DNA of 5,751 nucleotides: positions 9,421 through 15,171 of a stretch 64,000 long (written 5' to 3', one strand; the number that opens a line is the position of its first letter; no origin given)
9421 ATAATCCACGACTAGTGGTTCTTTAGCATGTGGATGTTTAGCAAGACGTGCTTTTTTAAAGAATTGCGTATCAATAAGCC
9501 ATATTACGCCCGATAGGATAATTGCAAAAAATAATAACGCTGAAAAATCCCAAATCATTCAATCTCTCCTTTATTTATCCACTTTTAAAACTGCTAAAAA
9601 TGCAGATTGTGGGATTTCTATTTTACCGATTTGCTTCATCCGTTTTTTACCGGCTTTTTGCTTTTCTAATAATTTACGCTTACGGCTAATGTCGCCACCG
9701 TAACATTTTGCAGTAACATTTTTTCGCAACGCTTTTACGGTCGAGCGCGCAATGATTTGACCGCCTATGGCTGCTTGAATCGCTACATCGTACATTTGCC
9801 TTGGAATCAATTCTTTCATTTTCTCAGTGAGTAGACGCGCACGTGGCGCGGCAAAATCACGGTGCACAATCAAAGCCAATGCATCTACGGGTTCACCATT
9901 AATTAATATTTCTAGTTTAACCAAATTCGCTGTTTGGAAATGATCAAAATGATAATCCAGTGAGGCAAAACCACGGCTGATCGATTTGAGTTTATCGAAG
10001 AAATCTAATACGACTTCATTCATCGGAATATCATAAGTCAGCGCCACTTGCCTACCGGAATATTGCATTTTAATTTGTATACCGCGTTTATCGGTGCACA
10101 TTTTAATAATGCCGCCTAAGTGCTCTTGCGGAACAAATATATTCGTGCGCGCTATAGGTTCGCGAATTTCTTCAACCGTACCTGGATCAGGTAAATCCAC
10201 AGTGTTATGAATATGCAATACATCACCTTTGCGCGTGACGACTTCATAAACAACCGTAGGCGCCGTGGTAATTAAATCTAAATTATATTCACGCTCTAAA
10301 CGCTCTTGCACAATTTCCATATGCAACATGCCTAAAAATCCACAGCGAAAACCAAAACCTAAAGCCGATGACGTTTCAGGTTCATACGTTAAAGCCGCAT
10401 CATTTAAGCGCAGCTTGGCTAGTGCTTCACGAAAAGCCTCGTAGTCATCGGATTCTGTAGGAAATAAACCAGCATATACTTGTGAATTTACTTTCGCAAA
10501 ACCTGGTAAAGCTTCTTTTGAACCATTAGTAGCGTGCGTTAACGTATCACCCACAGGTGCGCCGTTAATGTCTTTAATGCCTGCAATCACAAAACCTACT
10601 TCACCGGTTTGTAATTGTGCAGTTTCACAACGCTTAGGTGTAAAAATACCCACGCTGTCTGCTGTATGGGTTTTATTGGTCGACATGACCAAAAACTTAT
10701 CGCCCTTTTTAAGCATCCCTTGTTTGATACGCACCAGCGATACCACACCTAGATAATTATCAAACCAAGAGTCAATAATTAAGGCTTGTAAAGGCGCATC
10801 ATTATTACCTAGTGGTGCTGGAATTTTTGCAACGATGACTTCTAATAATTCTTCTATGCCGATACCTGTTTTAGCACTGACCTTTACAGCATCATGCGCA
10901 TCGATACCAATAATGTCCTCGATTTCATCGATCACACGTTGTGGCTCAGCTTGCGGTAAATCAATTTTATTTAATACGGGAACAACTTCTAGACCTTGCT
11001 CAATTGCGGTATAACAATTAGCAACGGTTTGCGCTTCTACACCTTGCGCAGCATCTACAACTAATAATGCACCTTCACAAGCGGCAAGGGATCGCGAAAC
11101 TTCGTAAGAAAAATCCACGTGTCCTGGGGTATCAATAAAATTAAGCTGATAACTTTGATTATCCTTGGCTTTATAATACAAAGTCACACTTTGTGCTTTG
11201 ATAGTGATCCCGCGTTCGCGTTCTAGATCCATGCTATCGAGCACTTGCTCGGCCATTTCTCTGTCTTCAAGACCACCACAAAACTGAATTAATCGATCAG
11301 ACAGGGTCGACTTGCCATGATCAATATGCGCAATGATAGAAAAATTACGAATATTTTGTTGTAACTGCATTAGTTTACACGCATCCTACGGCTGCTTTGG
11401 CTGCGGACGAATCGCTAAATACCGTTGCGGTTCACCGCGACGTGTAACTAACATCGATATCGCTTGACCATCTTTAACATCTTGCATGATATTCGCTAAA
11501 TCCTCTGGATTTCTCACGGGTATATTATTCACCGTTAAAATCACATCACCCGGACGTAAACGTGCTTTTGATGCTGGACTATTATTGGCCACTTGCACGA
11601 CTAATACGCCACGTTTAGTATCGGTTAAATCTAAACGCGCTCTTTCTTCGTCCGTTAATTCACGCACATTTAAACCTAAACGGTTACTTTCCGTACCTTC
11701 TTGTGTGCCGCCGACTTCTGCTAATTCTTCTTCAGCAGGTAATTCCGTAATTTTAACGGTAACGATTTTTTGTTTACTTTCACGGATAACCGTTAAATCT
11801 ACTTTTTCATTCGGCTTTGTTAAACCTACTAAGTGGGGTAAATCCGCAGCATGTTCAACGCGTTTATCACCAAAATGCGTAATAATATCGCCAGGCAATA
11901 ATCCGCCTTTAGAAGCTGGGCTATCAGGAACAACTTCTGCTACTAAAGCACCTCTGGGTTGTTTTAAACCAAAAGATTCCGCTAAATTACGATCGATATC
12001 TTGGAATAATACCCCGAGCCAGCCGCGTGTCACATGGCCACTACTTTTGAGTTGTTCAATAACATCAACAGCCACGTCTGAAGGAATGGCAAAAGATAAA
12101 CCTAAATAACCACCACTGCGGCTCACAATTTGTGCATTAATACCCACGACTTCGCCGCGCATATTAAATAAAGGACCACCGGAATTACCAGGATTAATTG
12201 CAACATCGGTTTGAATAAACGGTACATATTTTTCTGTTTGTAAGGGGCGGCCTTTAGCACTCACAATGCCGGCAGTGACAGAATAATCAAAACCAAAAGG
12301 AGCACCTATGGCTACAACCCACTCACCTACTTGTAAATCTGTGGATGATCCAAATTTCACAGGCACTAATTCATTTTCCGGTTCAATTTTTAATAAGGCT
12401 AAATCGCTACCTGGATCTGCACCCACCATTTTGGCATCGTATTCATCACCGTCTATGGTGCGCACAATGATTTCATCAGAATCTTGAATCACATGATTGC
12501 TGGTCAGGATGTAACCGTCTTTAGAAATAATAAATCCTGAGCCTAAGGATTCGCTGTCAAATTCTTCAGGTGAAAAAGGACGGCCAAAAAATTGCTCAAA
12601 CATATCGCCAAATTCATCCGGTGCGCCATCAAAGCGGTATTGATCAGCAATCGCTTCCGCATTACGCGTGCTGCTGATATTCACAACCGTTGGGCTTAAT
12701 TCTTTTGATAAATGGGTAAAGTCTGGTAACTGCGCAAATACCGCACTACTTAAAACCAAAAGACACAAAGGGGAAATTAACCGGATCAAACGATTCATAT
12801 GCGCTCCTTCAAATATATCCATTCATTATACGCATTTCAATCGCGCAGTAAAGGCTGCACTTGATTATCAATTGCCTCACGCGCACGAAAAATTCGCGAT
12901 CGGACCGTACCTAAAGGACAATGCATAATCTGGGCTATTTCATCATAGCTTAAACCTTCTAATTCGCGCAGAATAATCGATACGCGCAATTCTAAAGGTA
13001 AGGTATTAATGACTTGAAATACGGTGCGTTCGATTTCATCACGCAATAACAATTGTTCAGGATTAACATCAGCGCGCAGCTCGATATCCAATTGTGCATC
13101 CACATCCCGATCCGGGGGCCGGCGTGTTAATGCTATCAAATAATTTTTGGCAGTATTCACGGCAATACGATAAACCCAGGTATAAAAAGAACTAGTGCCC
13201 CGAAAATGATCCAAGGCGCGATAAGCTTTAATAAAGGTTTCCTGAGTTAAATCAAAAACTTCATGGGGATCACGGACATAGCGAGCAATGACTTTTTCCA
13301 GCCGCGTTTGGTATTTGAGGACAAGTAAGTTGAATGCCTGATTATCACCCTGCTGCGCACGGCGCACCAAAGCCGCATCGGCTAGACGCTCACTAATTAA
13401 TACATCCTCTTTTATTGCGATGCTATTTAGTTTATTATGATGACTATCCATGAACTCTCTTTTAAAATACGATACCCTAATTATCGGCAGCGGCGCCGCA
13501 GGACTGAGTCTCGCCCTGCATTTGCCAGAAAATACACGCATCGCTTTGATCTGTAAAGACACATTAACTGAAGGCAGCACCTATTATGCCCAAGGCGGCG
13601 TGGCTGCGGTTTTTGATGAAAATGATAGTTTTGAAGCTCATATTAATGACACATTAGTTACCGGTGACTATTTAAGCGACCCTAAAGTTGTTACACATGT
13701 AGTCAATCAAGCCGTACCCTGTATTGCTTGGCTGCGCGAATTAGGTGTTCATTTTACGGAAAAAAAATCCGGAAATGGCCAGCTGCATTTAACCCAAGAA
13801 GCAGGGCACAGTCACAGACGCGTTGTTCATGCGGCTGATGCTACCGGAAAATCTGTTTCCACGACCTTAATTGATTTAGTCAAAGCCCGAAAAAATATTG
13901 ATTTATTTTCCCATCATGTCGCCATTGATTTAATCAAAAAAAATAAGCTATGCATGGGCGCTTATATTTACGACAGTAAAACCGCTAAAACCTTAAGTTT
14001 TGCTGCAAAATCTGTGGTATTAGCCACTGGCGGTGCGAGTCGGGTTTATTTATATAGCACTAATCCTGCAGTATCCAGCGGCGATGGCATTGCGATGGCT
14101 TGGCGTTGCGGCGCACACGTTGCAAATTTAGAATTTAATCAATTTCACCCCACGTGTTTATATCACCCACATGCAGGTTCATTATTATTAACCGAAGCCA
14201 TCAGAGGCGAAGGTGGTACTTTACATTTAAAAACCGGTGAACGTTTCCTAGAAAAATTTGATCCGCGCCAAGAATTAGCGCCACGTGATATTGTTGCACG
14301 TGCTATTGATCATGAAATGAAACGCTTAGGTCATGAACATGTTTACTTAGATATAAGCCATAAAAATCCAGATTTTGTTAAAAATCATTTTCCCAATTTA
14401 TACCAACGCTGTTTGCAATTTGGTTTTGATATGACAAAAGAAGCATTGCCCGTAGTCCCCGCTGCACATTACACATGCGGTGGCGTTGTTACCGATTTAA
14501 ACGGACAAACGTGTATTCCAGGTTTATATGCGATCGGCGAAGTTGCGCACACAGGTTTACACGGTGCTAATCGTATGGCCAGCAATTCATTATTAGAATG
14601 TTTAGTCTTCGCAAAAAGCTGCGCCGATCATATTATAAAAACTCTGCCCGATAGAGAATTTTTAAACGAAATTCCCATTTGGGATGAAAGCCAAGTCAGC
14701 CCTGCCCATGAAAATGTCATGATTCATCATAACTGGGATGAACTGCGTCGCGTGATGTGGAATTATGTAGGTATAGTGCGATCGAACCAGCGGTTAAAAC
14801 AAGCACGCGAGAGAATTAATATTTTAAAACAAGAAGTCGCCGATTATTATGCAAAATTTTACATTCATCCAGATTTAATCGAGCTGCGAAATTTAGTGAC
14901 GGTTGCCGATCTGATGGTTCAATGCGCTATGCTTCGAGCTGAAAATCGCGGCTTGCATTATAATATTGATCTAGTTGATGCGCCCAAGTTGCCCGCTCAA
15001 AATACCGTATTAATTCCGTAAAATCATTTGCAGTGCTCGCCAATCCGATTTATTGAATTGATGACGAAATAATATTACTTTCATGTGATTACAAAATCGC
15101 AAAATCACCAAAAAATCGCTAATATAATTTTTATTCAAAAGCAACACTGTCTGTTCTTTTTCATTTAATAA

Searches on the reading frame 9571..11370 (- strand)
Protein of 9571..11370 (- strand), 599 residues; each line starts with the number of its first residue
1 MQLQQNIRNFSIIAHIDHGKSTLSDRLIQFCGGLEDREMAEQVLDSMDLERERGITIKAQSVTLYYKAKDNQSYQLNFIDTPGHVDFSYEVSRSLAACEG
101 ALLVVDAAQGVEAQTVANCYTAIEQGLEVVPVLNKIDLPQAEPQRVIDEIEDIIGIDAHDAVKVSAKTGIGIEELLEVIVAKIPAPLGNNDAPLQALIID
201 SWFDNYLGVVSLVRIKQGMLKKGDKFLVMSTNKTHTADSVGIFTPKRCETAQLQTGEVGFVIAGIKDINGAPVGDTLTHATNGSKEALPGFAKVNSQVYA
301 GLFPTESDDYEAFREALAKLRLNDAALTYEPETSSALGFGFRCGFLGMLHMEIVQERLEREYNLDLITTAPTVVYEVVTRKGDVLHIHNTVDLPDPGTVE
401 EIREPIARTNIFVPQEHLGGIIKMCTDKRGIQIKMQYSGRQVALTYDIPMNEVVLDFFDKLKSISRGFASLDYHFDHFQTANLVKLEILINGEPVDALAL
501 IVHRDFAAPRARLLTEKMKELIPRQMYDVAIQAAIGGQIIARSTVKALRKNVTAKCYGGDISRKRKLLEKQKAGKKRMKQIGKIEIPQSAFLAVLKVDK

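Call 36: search_protein_families(library=pfam, proteins=[window:9571-11370:-], max_evalue=0.001)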
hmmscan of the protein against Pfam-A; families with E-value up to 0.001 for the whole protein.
window:9571-11370:- (599 aa): 8 families
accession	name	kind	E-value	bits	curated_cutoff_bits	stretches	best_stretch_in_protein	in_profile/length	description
PF00009.33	GTP_EFTU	-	5.7e-57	192.8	26.5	1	6-184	2-187/188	Elongation factor Tu GTP binding domain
PF06421.17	LepA_C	-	3.3e-49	165.9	29.7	1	490-596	1-107/107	GTP-binding protein LepA C-terminus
PF00679.30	EFG_C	-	7.8e-20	71.2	27.9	1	402-487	2-87/89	Elongation factor G C-terminus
PF03144.31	GTP_EFTU_D2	-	2.8e-09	37.7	30.3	1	208-278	1-73/73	Elongation factor Tu domain 2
PF22042.2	EF-G_D2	-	2.2e-05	24.9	27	1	193-278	1-82/84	Elongation factor G domain 2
PF00071.28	Ras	-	0.00021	21.3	21.6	1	56-183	31-160/162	Ras family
PF14492.12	EFG_III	-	0.00044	20.7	27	0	304-368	12-73/75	Elongation Factor G, domain III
PF01926.29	MMR_HSR1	-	0.00082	19.9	21.9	0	18-135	10-113/113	50S ribosome-binding GTPase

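Call 71: list_cluster_members(proteins=[window:9571-11370:-, window:51011-51844:-, window:48821-49375:-, window:27766-29094:-])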
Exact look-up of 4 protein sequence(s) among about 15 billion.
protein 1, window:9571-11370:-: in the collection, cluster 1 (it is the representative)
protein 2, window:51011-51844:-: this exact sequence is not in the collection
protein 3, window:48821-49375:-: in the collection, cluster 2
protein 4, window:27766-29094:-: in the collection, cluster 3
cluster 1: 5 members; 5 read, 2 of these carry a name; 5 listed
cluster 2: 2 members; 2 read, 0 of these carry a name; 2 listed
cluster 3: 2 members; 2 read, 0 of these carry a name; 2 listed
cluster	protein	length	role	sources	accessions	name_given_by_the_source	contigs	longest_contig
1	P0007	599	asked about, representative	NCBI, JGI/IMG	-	-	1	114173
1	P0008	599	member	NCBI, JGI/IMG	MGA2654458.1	MAG: translation elongation factor 4 [Gammaproteobacteria bacterium] | GTP-binding protein LepA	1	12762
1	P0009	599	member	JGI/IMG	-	GTP-binding protein LepA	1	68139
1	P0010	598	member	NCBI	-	-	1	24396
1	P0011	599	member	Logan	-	-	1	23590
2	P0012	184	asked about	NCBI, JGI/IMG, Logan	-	-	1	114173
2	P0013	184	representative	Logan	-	-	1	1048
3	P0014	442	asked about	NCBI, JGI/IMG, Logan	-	-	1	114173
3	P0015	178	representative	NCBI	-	-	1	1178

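Call 72: find_encoding_contigs(protein=P0015, flank=5000)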
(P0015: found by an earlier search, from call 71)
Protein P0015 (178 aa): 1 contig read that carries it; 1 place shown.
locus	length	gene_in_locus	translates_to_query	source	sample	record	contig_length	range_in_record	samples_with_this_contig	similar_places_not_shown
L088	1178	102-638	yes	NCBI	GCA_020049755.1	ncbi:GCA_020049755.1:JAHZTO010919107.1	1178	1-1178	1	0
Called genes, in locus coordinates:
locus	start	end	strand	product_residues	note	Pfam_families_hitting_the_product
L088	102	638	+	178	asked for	-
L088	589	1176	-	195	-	?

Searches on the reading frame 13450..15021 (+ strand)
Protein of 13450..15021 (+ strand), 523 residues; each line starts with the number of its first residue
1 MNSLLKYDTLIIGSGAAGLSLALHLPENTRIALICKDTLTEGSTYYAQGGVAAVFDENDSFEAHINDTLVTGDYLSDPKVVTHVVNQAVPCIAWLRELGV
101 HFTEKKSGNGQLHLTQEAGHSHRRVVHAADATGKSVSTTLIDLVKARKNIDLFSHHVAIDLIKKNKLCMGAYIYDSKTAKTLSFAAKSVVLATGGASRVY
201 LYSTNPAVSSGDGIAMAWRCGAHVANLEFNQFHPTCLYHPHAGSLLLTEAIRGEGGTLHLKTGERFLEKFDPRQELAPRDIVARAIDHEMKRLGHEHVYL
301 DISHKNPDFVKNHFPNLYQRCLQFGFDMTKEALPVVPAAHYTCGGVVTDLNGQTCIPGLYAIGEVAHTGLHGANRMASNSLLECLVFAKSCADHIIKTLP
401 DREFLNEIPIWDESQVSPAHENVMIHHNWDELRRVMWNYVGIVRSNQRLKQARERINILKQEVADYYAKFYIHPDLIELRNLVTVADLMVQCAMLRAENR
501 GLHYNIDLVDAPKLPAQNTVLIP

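Call 36: search_protein_families(library=pfam, proteins=[window:13450-15021:+], max_evalue=0.001)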
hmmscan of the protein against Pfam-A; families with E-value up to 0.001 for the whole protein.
window:13450-15021:+ (523 aa): 5 families
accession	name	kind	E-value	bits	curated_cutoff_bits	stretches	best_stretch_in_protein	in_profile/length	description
PF00890.30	FAD_binding_2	-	1.2e-93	315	20.4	1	8-381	1-414/414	FAD binding domain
PF02910.25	Succ_DH_flav_C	-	3.1e-11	43.8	20.8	1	430-507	2-85/130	Fumarate reductase flavoprotein C-term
PF07992.20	Pyr_redox_2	-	9.1e-10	38.9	26.1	1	7-199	1-113/291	Pyridine nucleotide-disulphide oxidoreductase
PF03486.20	HI0933_like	-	8.5e-09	35.7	50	1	8-366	2-220/244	HI0933-like protein Rossmann domain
PF01266.30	DAO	-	1.5e-08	35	27.9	1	8-117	1-97/353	FAD dependent oxidoreductase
